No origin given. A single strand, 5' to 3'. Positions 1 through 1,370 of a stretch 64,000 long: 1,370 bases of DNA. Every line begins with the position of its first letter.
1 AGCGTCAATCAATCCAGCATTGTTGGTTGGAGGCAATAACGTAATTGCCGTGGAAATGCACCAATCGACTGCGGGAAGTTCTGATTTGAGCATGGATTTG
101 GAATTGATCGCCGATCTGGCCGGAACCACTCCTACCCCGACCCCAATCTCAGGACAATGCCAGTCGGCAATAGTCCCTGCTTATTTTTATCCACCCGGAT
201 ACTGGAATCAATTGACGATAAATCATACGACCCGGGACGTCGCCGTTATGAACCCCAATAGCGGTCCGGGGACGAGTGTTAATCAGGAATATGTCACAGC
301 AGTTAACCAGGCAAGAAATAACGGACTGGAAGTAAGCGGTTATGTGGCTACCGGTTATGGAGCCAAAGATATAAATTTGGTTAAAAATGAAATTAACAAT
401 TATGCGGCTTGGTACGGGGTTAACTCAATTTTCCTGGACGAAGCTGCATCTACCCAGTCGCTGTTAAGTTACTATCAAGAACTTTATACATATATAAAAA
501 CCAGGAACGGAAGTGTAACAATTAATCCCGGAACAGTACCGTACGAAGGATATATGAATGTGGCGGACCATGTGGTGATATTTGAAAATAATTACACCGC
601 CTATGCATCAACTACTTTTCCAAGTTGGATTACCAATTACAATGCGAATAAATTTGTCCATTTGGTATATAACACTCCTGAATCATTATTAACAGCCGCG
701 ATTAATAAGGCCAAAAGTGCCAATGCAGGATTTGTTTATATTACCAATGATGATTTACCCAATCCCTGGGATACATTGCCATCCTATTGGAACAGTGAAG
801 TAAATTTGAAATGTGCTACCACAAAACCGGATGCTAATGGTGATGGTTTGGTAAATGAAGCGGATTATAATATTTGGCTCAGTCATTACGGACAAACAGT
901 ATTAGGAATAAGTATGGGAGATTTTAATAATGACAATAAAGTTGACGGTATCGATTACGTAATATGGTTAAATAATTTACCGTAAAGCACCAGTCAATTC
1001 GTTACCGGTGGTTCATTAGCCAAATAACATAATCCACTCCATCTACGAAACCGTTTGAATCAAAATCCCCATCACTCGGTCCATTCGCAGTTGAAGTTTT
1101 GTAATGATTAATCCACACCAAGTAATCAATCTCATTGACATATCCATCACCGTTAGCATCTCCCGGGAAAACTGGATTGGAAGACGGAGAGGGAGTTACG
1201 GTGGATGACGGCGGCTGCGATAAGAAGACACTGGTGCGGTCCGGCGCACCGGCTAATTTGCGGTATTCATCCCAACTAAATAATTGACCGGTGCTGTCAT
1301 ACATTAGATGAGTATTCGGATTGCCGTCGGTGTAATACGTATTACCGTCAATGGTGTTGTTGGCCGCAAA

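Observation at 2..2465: Dockerin-tagged secreted enzymes without an evident cohesin partner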

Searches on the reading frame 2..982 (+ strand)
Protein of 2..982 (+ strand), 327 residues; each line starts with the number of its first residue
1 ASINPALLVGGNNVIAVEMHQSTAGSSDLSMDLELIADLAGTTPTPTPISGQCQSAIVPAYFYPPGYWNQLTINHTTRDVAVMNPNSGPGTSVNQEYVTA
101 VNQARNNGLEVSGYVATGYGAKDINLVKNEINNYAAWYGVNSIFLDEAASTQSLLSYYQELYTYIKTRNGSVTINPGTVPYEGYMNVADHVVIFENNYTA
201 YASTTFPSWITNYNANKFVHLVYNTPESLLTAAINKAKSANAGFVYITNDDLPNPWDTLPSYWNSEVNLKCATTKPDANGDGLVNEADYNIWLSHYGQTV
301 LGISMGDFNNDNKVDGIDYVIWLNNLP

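Call 4: search_protein_families(library=pfam, proteins=[window:2-982:+], max_evalue=0.1)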
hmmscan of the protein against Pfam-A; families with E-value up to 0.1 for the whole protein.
window:2-982:+ (327 aa): 4 families
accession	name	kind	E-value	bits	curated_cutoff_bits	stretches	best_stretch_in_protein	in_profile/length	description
PF12138.14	Spherulin4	-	1.9e-45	155.7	30.2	1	56-268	2-237/239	Spherulation-specific family 4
PF00404.24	Dockerin_1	-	4.9e-05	23.9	22.9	0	306-321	2-17/57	Dockerin type I domain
PF13517.12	FG-GAP_3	-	0.059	14.4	26.9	0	279-315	24-58/61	FG-GAP-like repeat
PF20674.3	SpaA_3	-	0.081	13.4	24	0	128-179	46-98/121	Prealbumin-like fold domain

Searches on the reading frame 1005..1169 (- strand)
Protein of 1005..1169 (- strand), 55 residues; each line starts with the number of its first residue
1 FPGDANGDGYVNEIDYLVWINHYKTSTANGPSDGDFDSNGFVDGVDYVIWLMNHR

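Call 69: find_related_loci(query=A3, collection=genome_contigs, flank=10000)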
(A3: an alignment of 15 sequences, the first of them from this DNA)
Query A3 (55 aa) in genome_contigs; peptide patterns used: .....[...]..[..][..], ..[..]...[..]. (x = any residue, [..] = any of these).
599 stretches matched a pattern (row limit reached: there are more); 169 encode a relative of the query (tblastn E <= 1e-3); the best 80 are kept; 76 distinct loci.
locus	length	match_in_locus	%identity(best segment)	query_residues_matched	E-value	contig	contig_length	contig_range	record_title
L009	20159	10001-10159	58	2-54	1e-20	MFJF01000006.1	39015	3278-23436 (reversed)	MAG: Candidatus Gottesmanbacteria bacterium RIFCSPHIGHO2_01_FULL_40_15 rifcsphigho2_01_scaffold_1576, whole genome shotg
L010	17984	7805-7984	67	1-54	3e-20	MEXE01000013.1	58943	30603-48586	MAG: Candidatus Amesbacteria bacterium RBG_19FT_COMBO_48_16 rbg_19ft_combo_scaffold_196, whole genome shotgun sequence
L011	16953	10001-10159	67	1-54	4e-19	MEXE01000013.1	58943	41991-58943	MAG: Candidatus Amesbacteria bacterium RBG_19FT_COMBO_48_16 rbg_19ft_combo_scaffold_196, whole genome shotgun sequence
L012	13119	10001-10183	67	3-54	4e-19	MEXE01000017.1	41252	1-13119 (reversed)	MAG: Candidatus Amesbacteria bacterium RBG_19FT_COMBO_48_16 rbg_19ft_combo_scaffold_239, whole genome shotgun sequence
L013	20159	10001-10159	60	2-54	2e-18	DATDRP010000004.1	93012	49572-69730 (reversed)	MAG TPA_asm: Patescibacteria group bacterium isolate SMAG_U7980 k141_3300247, whole genome shotgun sequence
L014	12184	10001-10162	61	1-54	2e-18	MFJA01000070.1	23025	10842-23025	MAG: Candidatus Gottesmanbacteria bacterium RBG_16_37_8 RBG_16_scaffold_7075, whole genome shotgun sequence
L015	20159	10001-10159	60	2-54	3e-18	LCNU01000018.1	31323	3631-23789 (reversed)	MAG: Candidatus Amesbacteria bacterium GW2011_GWC1_47_15 UX86_C0018, whole genome shotgun sequence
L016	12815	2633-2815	53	2-54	3e-18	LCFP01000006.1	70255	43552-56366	MAG: Candidatus Gottesmanbacteria bacterium GW2011_GWA2_43_14 UV73_C0006, whole genome shotgun sequence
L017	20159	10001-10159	60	2-54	3e-18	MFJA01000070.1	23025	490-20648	MAG: Candidatus Gottesmanbacteria bacterium RBG_16_37_8 RBG_16_scaffold_7075, whole genome shotgun sequence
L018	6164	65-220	64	2-54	4e-18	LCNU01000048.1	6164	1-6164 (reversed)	MAG: Candidatus Amesbacteria bacterium GW2011_GWC1_47_15 UX86_C0048, whole genome shotgun sequence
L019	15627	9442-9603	52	2-55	6e-18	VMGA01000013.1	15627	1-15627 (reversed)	MAG: Microgenomates group bacterium Gr01-1014_16 G01um101416_scaffold_1148, whole genome shotgun sequence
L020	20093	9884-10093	57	2-55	6e-18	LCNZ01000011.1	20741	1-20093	MAG: Candidatus Amesbacteria bacterium GW2011_GWB1_47_19 UX91_C0011, whole genome shotgun sequence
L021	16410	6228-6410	65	3-54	2e-20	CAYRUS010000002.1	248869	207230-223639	MAG TPA_asm: uncultured Gammaproteobacteria bacterium isolate SRP144015_co1_9 genome assembly, contig: NODE_20_length_24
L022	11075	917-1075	65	1-54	2e-18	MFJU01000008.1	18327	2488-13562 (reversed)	MAG: Candidatus Gottesmanbacteria bacterium RIFCSPLOWO2_01_FULL_42_22 rifcsplowo2_01_scaffold_14608, whole genome shotgu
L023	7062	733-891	58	3-55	8e-18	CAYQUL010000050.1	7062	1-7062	MAG TPA_asm: uncultured Gammaproteobacteria bacterium isolate SRP342105_co1_495 genome assembly, contig: NODE_15059_leng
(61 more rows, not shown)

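Call 88: search_protein_families(library=pfam, alignment_id=A5, max_evalue=0.0001)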
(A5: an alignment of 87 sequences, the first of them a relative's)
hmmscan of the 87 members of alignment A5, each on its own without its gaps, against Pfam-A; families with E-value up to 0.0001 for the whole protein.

A. member 1, L031:4931-6271:+ (447 aa): 1 family
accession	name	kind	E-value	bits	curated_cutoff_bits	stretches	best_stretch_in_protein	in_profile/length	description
PF00404.24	Dockerin_1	-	2.1e-07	31.4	22.9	1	394-440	1-51/57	Dockerin type I domain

B. families by the number of members that match (of 87 scanned): 40 families (the first 25 are shown)
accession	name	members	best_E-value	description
PF00404.24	Dockerin_1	62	2.3e-09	Dockerin type I domain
PF00149.33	Metallophos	6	6.2e-10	Calcineurin-like phosphoesterase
PF13360.13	PQQ_2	5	1.2e-21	Outer membrane protein assembly factor BamB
PF13570.13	Beta-prop_ACSF4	5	5.2e-19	Beta-alanine-activating enzyme, beta-propeller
PF16586.11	DUF5060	4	5.6e-11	Domain of unknown function (DUF5060)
PF00884.28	Sulfatase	3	8.3e-61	Sulfatase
PF13229.12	Beta_helix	3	2.8e-13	Right handed beta helix region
PF01011.28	PQQ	3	5.8e-10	Glucose/ethanol/alcohol dehydrogenase, beta-propeller domain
PF00082.27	Peptidase_S8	2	1.3e-48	Subtilase family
PF24517.2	CBM96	2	3.5e-30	Carbohydrate-binding module family 96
PF00144.29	Beta-lactamase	2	6.3e-23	Beta-lactamase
PF16347.10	SGSH_C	2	9.1e-22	N-sulphoglucosamine sulphohydrolase, C-terminal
PF17963.7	Big_9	2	2.4e-13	Bacterial Ig domain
PF04015.17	DUF362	2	3.2e-13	Domain of unknown function (DUF362)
PF03422.21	CBM_6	2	3.3e-12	Carbohydrate binding module (family 6)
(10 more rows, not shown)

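Call 98: search_protein_families(library=pfam, alignment_id=A7, max_evalue=0.01)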
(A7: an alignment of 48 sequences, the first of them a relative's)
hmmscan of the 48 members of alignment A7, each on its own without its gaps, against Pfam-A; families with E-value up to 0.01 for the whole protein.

A. member 1, L027:11873-14779:+ (969 aa): 1 family
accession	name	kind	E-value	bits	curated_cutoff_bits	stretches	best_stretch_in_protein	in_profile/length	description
PF24517.2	CBM96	-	5.9e-26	91.7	26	1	392-537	6-163/164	Carbohydrate-binding module family 96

B. families by the number of members that match (of 48 scanned): 24 families
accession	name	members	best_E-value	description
PF00963.24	Cohesin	19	1.9e-20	Cohesin domain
PF00404.24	Dockerin_1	8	4.5e-10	Dockerin type I domain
PF13620.12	CarboxypepD_reg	2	4.8e-11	Carboxypeptidase regulatory-like domain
PF16656.11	Pur_ac_phosph_N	2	1.2e-07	Purple acid Phosphatase, N-terminal domain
PF13715.12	CarbopepD_reg_2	2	2.1e-07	CarboxypepD_reg-like domain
PF00041.27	fn3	2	1.4e-05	Fibronectin type III domain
PF24517.2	CBM96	1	5.9e-26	Carbohydrate-binding module family 96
PF19077.6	Big_13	1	2.4e-14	Bacterial Ig-like domain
PF17957.7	Big_7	1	2.2e-09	Bacterial Ig domain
PF17210.9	SdrD_B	1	4.5e-05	SdrD B-like domain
PF17892.7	Cadherin_5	1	0.00054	Cadherin-like domain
PF13833.12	EF-hand_8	1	0.0024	EF-hand domain pair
PF13750.12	Big_3_3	1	0.0024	Bacterial Ig-like domain (group 3)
PF04886.17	PT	1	0.0026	PT disordered repeat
PF24873.1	DUF2110_C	1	0.0029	DUF2110 C-terminal domain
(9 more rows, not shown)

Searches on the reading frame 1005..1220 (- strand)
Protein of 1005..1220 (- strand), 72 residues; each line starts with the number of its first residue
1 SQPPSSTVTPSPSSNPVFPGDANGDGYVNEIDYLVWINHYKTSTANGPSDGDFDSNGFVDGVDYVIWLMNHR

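Call 28: search_solved_structures(query=window:1005-1220:-, max_evalue=10, show_alignments=3)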
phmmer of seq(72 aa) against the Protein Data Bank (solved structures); distinct sequences matched with E-value up to 10: 20.
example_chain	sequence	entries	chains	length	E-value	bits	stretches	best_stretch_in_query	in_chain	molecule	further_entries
8x39_A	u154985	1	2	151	1.1e-06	32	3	19-68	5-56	Serine protease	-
8x3a_A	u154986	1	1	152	1.2e-06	31.9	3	19-68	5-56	Serine protease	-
4dh2_B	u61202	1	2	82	0.00057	23.3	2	17-52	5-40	Dockerin type 1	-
5nrm_B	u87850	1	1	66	0.0035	20.8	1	19-52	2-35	DocCel5: Type I dockerin repeat domain from A. cellulolyticus family 5 endoglucanase WP_01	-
5nrk_B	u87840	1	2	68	0.0081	19.7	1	11-36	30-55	DocCel5: Type I dockerin repeat domain from A. cellulolyticus family 5 endoglucanase WP_01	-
2y3n_B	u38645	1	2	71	0.021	18.4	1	19-66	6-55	CELLULOSOMAL FAMILY-48 PROCESSIVE GLYCOSIDE HYDROLASE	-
2ccl_B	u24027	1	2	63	0.032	17.8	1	17-66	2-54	ENDO-1,4-BETA-XYLANASE Y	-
1ohz_B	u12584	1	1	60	0.074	16.6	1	20-66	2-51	ENDO-1,4-BETA-XYLANASE Y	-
6kg9_A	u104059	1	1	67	0.081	16.5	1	14-64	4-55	And cellulose-binding endoglucanase family 9 CelL ortholog dockerin domain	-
3ul4_B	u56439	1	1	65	0.17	15.4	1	17-39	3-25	Cellulosome enzyme, dockerin type I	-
6kge_D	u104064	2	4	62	0.24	15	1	18-64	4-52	And cellulose-binding endoglucanase family 9 CelL ortholog dockerin domain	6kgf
6kgc_B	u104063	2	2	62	0.28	14.8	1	18-64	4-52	And cellulose-binding endoglucanase family 9 CelL ortholog dockerin domain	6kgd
2jnx_A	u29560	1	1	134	0.34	14.5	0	17-35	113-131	Calcium binding protein 2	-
4fl4_A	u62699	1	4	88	0.41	14.3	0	8-35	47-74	Glycoside hydrolase family 9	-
3l19_A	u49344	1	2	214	0.63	13.7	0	51-70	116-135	Calcium/calmodulin dependent protein kinase with a kinase domain and 4 calmodulin like EF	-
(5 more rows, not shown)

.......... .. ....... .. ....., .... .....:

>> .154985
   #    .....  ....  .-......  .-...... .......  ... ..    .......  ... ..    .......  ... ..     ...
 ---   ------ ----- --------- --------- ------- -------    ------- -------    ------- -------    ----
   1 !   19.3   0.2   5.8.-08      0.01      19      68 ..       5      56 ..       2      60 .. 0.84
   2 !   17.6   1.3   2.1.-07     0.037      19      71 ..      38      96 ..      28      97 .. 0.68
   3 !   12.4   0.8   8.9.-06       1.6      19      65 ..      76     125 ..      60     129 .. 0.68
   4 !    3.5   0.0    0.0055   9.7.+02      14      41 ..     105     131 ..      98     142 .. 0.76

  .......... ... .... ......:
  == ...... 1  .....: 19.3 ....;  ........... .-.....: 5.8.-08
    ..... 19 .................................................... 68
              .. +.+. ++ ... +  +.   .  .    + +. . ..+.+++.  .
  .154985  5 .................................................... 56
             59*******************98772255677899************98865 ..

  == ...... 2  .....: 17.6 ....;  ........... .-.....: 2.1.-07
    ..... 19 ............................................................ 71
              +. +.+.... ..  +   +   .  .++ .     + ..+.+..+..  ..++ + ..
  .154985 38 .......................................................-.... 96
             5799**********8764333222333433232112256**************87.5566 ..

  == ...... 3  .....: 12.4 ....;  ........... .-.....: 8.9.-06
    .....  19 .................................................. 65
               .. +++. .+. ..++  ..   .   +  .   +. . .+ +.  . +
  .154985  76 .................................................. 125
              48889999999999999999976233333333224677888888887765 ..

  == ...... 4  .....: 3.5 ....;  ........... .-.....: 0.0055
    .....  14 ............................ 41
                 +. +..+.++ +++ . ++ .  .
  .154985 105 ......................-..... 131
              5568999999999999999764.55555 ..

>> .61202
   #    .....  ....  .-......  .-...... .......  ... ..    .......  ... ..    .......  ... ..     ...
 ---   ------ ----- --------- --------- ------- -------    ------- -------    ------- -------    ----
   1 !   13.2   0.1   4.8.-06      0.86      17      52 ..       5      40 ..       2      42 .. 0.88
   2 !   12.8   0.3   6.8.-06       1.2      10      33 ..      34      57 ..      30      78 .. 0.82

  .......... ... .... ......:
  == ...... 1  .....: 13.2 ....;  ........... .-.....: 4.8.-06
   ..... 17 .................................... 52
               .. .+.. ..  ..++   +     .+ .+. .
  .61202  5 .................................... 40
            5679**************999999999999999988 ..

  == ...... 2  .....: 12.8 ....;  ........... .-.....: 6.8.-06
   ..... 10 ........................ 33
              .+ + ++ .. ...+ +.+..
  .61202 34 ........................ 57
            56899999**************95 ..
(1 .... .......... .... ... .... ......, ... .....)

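Call 45: find_homologous_proteins(query=window:1005-1193:-, max_evalue=0.001)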
Query seq(63 aa): no candidate shares three 5-residue words with the query. No homologue found.
